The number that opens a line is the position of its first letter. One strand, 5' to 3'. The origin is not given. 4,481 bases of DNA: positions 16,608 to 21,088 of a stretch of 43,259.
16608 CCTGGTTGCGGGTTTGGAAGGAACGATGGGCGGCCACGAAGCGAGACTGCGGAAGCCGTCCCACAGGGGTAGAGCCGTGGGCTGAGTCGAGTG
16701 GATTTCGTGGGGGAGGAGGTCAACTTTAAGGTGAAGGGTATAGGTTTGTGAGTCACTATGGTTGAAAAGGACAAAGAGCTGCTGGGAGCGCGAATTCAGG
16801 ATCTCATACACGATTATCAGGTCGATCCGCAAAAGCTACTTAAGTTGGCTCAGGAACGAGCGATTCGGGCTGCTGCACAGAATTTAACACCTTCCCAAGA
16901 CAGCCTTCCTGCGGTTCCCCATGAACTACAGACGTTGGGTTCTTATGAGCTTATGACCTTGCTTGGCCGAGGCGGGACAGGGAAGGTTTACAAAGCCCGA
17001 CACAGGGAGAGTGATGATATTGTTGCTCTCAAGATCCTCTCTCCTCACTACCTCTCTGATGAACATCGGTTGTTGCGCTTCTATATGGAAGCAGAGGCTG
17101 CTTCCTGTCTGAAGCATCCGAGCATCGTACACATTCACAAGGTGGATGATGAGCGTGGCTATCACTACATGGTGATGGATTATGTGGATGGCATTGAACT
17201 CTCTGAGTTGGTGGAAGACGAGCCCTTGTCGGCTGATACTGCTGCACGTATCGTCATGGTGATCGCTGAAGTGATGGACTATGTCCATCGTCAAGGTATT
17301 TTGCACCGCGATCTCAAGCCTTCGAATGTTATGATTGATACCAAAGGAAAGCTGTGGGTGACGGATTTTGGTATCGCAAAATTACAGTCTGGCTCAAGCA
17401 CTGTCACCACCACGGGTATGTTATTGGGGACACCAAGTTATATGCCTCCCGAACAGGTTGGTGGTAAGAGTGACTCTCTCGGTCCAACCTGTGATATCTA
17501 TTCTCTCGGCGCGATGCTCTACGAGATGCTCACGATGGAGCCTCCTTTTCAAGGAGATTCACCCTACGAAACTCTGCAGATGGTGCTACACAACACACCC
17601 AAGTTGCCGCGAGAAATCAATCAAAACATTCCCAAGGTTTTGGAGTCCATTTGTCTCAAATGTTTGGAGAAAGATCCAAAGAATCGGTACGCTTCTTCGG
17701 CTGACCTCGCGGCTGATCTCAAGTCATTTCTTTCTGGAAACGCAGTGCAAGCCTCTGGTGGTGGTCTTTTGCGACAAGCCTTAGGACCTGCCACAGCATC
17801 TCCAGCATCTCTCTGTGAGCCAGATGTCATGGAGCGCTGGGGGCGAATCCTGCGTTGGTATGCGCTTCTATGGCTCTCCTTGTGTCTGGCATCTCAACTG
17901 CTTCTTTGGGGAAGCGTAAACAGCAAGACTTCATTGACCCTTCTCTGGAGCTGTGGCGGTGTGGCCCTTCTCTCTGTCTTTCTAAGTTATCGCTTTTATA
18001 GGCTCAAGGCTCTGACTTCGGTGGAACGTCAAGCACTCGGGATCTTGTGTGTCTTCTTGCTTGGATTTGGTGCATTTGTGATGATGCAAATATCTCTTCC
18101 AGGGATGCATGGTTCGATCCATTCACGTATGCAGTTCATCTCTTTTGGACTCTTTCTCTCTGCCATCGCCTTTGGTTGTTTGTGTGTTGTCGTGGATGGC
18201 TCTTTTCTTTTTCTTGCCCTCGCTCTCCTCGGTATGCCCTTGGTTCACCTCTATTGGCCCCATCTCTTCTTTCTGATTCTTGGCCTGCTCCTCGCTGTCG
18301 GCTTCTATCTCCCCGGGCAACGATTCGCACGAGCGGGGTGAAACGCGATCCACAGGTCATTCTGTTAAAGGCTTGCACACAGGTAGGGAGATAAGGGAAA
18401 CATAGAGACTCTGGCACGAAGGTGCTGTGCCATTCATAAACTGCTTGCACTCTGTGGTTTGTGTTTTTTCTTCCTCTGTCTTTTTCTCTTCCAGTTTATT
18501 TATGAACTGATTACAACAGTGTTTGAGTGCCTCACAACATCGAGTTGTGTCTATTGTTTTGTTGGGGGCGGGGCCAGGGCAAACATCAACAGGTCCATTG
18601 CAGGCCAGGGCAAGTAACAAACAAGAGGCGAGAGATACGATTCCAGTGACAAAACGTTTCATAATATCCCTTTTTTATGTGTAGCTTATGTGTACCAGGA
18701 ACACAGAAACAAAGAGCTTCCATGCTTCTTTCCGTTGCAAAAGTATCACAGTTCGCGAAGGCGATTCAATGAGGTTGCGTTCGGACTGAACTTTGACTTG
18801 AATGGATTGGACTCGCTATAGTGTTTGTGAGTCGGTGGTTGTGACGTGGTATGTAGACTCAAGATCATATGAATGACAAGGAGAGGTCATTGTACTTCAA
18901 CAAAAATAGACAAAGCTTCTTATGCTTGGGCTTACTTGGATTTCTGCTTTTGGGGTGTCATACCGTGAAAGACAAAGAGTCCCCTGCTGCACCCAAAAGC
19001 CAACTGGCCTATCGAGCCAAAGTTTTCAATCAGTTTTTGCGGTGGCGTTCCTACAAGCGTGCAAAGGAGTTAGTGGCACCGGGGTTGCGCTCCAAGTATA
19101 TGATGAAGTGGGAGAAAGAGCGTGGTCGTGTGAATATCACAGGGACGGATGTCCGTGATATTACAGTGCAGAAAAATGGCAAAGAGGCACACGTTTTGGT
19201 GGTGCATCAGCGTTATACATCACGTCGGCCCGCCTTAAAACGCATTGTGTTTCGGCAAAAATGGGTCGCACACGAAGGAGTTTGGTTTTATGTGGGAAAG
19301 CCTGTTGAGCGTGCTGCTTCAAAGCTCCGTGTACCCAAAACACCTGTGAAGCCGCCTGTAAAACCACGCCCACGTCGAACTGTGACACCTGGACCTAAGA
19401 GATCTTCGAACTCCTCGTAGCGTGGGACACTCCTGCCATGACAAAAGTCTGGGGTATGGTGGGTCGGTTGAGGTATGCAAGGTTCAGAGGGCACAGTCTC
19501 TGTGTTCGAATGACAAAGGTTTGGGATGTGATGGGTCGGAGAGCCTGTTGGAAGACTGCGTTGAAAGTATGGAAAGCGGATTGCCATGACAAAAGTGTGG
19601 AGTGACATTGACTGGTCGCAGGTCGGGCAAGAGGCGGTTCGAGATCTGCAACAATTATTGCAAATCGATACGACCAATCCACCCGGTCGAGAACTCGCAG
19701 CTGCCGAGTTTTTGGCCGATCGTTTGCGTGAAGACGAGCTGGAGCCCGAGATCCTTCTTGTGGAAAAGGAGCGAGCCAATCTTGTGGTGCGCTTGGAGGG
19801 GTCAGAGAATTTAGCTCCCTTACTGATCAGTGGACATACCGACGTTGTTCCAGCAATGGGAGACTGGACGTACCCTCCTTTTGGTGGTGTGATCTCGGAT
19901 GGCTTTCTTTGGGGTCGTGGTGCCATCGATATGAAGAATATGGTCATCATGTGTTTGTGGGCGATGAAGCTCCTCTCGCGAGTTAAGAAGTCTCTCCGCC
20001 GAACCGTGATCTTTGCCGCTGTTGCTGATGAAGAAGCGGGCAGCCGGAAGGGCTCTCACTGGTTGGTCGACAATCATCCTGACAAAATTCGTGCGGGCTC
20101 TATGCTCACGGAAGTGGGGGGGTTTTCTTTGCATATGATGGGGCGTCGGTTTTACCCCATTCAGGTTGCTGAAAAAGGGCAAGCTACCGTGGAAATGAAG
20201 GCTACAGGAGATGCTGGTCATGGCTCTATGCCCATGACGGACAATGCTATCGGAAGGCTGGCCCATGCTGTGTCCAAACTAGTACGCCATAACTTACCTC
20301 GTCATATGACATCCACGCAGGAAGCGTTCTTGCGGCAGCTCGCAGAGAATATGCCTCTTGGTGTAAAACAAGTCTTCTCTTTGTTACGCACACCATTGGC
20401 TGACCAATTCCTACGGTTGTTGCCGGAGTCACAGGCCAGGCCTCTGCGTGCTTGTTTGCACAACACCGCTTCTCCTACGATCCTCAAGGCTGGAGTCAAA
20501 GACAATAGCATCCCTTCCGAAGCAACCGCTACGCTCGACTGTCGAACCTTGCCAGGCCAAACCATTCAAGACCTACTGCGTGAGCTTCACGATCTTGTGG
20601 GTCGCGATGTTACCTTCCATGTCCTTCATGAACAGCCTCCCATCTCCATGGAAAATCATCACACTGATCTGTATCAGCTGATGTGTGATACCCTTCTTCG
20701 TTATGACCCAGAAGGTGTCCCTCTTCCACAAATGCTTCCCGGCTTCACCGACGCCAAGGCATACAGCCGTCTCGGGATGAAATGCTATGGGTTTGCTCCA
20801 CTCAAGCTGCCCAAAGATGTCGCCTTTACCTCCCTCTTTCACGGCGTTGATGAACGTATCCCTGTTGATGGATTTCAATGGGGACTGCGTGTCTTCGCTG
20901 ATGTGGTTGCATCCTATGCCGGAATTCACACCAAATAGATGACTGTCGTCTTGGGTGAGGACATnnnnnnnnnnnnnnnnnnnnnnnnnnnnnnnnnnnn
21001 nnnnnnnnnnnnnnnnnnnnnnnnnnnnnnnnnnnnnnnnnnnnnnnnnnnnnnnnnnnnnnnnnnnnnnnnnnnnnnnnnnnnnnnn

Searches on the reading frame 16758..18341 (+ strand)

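Call 15: search_protein_families(library=pfam, proteins=[window:16758-18341:+])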
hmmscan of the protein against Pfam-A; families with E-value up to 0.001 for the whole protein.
window:16758-18341:+ (527 aa): 6 families
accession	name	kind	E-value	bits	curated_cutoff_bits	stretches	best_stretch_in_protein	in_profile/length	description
PF00069.31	Pkinase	-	1.6e-57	195.3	31.7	1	63-312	1-253/263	Protein kinase domain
PF07714.23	PK_Tyr_Ser-Thr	-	2.9e-35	122.3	23.1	1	65-311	3-249/258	Protein tyrosine and serine/threonine kinase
PF03109.22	ABC1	-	7.2e-09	35.6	22.9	1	118-208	124-215/244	ABC1 atypical kinase-like domain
PF01636.29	APH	-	1.2e-07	32.2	23.2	0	162-207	147-197/239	Phosphotransferase enzyme family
PF14531.12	Kinase-like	-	1.7e-06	27.9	25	1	160-292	143-279/289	Kinase-like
PF01163.29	RIO1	-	4.6e-06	26.8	22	1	135-205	80-149/187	RIO domain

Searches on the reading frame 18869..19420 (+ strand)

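Call 49: search_protein_families(library=pfam, proteins=[window:18869-19420:+], max_evalue=0.01)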
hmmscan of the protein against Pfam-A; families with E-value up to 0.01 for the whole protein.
window:18869-19420:+ (183 aa): 1 family
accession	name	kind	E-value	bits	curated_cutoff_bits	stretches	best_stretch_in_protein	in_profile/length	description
PF15521.11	Ntox11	-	0.0084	16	25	0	33-120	124-197/294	Novel toxin 11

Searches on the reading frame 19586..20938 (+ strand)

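Call 15: search_protein_families(library=pfam, proteins=[window:19586-20938:+])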
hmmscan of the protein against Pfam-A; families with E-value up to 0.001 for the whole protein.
window:19586-20938:+ (450 aa): 3 families
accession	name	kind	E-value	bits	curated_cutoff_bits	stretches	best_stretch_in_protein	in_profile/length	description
PF01546.33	Peptidase_M20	-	1.3e-25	91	24.6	1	80-441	1-204/206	Peptidase family M20/M25/M40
PF07687.19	M20_dimer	-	1.5e-16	60.7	21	1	194-339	1-100/107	Peptidase dimerisation domain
PF04389.22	Peptidase_M28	-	7.7e-09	36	21.3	1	65-169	1-85/193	Peptidase family M28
